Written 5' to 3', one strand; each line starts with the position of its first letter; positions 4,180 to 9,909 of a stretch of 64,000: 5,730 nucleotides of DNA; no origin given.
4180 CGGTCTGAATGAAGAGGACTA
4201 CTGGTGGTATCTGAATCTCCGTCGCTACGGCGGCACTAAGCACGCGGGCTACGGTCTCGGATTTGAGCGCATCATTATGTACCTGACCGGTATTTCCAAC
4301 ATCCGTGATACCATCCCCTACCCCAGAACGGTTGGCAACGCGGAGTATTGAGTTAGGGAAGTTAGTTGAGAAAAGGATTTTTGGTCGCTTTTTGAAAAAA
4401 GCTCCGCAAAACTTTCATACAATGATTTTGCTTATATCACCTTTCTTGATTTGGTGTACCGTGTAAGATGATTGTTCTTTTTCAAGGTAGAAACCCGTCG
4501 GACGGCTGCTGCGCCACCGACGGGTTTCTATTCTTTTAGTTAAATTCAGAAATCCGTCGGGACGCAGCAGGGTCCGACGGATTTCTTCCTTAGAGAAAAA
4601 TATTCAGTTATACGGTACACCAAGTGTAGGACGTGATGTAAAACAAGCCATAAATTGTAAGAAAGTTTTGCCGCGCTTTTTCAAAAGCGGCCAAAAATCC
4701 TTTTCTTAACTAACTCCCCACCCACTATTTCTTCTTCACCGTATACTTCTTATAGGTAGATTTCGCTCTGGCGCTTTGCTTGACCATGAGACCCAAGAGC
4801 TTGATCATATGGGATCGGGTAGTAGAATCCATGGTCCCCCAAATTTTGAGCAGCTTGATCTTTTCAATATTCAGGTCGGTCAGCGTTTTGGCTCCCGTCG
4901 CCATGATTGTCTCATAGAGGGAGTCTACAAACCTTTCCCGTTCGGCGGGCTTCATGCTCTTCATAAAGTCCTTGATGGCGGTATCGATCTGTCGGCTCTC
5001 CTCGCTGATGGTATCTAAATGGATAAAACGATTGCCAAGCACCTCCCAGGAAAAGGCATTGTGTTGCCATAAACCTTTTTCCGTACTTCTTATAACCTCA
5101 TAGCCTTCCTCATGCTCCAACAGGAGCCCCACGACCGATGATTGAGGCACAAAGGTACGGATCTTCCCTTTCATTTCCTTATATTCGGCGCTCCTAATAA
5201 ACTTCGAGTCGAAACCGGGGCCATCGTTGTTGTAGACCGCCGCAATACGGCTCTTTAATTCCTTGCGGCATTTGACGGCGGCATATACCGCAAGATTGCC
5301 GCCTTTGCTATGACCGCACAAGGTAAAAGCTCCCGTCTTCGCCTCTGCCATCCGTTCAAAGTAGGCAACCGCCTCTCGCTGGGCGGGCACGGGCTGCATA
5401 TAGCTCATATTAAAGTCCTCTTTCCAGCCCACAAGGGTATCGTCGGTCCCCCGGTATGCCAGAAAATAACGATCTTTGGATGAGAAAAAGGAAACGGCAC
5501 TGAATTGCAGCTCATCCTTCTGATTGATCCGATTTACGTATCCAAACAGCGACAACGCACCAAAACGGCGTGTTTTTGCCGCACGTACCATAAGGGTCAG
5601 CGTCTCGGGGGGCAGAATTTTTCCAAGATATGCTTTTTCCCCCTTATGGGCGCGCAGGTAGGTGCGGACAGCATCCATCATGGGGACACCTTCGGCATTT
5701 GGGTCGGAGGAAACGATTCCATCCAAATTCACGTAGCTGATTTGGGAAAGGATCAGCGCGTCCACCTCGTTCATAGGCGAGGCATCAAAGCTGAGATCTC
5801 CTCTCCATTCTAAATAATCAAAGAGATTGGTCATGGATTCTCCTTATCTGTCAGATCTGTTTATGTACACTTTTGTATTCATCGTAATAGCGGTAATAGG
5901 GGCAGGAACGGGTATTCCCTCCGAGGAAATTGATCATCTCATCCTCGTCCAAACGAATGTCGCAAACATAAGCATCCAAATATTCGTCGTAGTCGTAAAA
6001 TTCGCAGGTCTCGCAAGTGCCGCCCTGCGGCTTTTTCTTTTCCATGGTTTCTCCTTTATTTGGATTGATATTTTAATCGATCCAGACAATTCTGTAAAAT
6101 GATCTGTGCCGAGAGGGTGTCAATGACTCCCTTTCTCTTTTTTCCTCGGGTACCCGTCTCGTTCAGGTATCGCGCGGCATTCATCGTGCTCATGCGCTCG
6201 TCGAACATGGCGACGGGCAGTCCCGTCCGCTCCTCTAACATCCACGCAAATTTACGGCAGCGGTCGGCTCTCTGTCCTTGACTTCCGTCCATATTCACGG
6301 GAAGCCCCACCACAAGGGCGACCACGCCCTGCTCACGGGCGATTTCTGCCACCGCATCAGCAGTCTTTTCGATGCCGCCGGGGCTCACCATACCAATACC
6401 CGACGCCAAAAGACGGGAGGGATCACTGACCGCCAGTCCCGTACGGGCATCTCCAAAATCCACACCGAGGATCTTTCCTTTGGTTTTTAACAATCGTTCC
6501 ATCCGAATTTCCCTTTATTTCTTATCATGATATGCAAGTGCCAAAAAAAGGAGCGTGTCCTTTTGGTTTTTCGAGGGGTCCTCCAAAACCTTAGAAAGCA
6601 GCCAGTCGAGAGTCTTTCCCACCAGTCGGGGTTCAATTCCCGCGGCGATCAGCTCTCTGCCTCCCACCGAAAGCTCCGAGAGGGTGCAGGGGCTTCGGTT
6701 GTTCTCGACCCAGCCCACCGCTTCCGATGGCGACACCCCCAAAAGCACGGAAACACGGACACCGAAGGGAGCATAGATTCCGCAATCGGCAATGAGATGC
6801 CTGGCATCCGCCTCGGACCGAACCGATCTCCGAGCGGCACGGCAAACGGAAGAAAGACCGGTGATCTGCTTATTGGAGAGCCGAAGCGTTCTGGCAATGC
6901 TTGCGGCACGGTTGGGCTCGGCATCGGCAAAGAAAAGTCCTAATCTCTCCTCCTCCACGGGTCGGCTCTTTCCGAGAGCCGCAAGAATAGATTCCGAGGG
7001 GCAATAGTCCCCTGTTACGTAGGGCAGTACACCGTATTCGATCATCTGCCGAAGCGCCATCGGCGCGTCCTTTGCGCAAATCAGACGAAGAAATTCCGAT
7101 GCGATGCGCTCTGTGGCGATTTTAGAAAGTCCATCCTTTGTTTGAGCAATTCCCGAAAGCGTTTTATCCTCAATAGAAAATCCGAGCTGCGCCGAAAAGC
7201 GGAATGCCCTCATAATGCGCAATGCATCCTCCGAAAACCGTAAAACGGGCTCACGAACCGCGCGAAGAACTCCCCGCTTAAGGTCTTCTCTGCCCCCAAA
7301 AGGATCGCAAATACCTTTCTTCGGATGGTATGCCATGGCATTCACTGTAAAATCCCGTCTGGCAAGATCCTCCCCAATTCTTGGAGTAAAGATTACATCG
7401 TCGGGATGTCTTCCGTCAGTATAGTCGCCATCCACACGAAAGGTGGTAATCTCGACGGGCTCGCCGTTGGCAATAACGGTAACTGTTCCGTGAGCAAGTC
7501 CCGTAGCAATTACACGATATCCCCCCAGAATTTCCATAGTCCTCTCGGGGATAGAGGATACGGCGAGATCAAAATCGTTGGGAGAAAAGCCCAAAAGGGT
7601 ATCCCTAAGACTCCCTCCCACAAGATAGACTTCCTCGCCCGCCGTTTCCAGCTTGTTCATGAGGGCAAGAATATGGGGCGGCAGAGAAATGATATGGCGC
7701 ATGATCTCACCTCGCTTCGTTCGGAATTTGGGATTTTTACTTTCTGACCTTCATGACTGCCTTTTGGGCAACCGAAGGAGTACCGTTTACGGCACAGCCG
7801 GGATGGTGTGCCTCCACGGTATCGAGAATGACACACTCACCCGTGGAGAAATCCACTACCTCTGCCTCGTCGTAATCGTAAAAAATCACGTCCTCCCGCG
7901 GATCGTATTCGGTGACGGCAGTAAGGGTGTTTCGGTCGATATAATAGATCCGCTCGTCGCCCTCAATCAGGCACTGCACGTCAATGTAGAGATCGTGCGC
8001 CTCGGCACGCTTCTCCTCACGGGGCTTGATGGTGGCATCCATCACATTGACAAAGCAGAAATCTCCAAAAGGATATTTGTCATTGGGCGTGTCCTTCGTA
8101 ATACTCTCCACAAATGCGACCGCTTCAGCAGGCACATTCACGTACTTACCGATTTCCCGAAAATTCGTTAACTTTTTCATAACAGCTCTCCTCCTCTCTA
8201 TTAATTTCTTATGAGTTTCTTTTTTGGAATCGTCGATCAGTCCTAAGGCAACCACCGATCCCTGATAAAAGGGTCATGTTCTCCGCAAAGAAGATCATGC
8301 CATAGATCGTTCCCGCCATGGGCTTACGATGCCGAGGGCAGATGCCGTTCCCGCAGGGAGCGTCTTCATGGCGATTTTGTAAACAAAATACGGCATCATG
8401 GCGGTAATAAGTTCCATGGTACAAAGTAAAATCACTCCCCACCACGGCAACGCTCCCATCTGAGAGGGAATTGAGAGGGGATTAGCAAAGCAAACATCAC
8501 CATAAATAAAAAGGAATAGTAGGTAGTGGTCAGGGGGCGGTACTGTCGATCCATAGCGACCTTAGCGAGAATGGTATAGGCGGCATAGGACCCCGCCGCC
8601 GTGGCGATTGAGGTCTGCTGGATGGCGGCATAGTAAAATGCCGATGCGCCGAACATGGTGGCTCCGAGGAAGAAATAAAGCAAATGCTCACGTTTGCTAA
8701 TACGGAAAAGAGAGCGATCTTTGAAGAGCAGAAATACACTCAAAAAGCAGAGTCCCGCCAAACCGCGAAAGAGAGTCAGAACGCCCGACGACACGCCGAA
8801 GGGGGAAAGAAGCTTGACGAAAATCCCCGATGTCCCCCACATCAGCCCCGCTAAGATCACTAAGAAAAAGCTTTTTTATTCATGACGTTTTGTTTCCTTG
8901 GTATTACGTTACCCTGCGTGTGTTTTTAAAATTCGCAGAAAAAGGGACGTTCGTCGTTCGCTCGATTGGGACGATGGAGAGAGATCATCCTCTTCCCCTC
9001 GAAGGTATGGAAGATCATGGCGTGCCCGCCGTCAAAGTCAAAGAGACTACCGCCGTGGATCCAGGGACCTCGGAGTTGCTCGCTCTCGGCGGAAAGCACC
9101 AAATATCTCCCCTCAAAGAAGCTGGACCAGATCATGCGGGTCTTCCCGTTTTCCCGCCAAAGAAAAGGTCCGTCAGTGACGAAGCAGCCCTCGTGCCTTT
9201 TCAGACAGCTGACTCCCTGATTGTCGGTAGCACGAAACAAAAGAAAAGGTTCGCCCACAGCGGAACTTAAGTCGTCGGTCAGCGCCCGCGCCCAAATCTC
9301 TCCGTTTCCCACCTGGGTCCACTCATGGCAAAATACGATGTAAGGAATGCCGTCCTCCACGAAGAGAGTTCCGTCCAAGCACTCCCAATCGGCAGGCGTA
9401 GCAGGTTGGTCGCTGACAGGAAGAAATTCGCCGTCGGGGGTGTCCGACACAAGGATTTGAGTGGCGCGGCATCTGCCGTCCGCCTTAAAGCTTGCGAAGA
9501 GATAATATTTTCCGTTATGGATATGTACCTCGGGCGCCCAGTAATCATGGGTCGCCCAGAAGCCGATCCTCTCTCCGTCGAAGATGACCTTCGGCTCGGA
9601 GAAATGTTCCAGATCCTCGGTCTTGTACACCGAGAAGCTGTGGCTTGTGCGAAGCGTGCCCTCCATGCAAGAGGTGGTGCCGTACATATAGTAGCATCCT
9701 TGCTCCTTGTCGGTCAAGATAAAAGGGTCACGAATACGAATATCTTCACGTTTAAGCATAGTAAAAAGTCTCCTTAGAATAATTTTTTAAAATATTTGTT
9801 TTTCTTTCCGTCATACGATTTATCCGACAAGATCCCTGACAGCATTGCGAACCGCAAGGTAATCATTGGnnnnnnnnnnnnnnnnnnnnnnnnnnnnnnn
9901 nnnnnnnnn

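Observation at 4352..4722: Family of nested-palindromic intergenic repeat elements (4 full and 4 partial copies in 64 kb)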

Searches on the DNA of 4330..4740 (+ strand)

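Call 61: search_rna_families(source=window, start=4330, end=4740, threshold=evalue, max_evalue=10)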
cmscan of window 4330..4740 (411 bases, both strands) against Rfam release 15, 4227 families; matches with E-value up to 10: 10.
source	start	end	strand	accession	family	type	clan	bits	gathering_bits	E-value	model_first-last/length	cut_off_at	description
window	4493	4584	+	RF04230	mir-9261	Gene; miRNA;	-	26.4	86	0.0033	1-92/92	no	mir-9261 microRNA precursor family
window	4486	4639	-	RF00514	His_leader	Cis-reg; leader;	-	21.5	49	0.25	1-126/126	no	Histidine operon leader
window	4472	4527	+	RF01811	PtaRNA1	Gene; antitoxin;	-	20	47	0.13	1-72/72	no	Plasmid transferred anti-sense RNA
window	4390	4468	+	RF01212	sn2524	Gene; snRNA; snoRNA; CD-box;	-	17.8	44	3.6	1-109/109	no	Small nucleolar RNA sn2524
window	4547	4587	-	RF04337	Plastid-psbJ-1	Cis-reg;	CL00152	17.6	62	5.3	1-64/64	no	Plastid-psbJ-1 3UTR RNA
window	4418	4482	-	RF02078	STnc210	Gene; sRNA;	-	16.7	100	0.93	1-179/179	no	Salmonella enterica sRNA STnc210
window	4507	4570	+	RF00648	MIR396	Gene; miRNA;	-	13.6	80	9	1-118/118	no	MIR396 microRNA precursor family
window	4488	4604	-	RF01472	rli40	Gene; sRNA;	-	12.7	100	0.77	1-263/263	no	Listeria sRNA rli40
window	4530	4607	-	RF02219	ZNRD1-AS1_2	Gene; lncRNA;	-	12.5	60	1.5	1-76/76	no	ZNRD1 antisense RNA 1 conserved region 2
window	4330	4597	-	RF02583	Teg23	Gene; sRNA;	-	10.1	166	6.5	1-330/433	3'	S. aureus Teg23 small RNA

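Call 63: search_dna_similar(query=window:4352-4722:+, collection=plasmids, mode=distant, max_evalue=0.01, max_rows=10)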
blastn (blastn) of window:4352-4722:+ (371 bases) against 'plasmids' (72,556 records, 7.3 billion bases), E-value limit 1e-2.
No match.

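Call 64: search_dna_similar(query=window:4352-4722:+, collection=phages, mode=distant, max_evalue=0.01, max_rows=10)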
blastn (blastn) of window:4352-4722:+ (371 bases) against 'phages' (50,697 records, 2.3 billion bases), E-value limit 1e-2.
No match.
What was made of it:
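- Tried and rejected: Plasmid and phage blastn gave none (calls 63, 64).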

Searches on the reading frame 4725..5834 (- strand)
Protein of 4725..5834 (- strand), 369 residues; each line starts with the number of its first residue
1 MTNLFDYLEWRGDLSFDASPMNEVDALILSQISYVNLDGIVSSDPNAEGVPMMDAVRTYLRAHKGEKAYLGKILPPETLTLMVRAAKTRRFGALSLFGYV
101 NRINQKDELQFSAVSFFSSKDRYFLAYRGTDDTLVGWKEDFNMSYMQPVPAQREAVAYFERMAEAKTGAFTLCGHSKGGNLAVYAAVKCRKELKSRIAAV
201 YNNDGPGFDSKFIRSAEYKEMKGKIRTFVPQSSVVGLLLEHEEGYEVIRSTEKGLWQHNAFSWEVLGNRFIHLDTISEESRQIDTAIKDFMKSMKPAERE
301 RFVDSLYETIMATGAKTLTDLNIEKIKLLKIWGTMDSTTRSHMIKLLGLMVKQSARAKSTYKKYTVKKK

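Call 18: find_encoding_contigs(protein=window:4725-5834:-, flank=10000, max_places=10)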
Protein window:4725-5834:- (369 aa): no gene with exactly this product is on record in the collection.

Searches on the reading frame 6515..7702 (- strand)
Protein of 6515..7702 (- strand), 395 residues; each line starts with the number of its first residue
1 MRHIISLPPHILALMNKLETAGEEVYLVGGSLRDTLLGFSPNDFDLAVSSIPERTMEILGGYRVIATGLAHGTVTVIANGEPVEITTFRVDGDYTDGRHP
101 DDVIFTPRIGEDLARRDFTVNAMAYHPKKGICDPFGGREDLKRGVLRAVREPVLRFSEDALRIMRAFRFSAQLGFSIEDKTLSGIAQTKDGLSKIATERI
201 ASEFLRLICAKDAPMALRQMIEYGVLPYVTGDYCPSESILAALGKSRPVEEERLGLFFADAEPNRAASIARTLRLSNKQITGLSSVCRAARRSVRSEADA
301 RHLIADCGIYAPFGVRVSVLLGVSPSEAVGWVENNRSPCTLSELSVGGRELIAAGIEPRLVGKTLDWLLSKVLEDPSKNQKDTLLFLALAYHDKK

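Call 68: search_protein_families(library=pfam, max_evalue=0.00001, proteins=[window:6515-7702:-])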
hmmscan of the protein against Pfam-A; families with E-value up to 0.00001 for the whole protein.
window:6515-7702:- (395 aa): 2 families
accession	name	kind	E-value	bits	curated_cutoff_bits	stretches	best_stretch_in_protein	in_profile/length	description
PF01743.26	PolyA_pol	-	3.6e-33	115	23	1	25-147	1-126/126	Poly A polymerase head domain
PF12627.12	PolyA_pol_RNAbd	-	5.9e-12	45.6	22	1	174-229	1-56/64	Probable RNA and SrmB- binding site of polymerase A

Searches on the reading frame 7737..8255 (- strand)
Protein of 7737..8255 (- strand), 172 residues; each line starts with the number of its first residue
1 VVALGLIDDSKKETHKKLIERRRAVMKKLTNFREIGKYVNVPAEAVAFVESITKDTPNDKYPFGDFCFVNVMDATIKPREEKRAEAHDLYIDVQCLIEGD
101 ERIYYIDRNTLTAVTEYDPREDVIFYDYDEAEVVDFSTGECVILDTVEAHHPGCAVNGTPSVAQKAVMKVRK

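Call 68: search_protein_families(library=pfam, max_evalue=0.00001, proteins=[window:7737-8255:-])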
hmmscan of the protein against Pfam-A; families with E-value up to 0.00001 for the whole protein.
window:7737-8255:- (172 aa): 1 family
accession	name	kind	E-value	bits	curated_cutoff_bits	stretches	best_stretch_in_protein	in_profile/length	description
PF04074.18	DUF386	-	6.3e-27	94.8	26.5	1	27-171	4-145/145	YhcH/YjgK/YiaL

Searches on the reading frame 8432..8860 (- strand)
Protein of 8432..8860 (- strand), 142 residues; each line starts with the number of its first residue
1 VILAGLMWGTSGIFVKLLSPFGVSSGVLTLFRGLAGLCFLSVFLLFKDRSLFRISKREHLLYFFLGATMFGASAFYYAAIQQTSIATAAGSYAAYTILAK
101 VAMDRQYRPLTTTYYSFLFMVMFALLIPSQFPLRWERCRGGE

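Call 68: search_protein_families(library=pfam, max_evalue=0.00001, proteins=[window:8432-8860:-])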
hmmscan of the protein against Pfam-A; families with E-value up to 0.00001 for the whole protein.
window:8432-8860:- (142 aa): 1 family
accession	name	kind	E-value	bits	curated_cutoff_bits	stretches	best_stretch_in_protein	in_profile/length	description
PF00892.27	EamA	-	3.1e-12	47.4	28.2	1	1-89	7-93/135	EamA-like transporter family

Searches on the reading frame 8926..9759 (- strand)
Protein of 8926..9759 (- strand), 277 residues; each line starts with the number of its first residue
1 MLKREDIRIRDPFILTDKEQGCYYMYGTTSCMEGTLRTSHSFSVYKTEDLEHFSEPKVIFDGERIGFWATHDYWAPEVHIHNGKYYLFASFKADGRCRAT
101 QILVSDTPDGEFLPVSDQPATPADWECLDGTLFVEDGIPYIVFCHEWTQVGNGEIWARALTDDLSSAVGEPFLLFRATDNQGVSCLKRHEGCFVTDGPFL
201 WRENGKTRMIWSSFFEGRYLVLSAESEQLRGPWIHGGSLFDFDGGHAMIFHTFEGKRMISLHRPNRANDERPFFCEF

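Call 68: search_protein_families(library=pfam, max_evalue=0.00001, proteins=[window:8926-9759:-])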
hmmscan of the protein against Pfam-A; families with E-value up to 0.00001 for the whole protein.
window:8926-9759:- (277 aa): 1 family
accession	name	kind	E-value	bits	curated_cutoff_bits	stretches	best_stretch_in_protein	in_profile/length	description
PF04616.20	Glyco_hydro_43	-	1e-32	114.1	32.2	1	9-266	10-264/288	Glycosyl hydrolases family 43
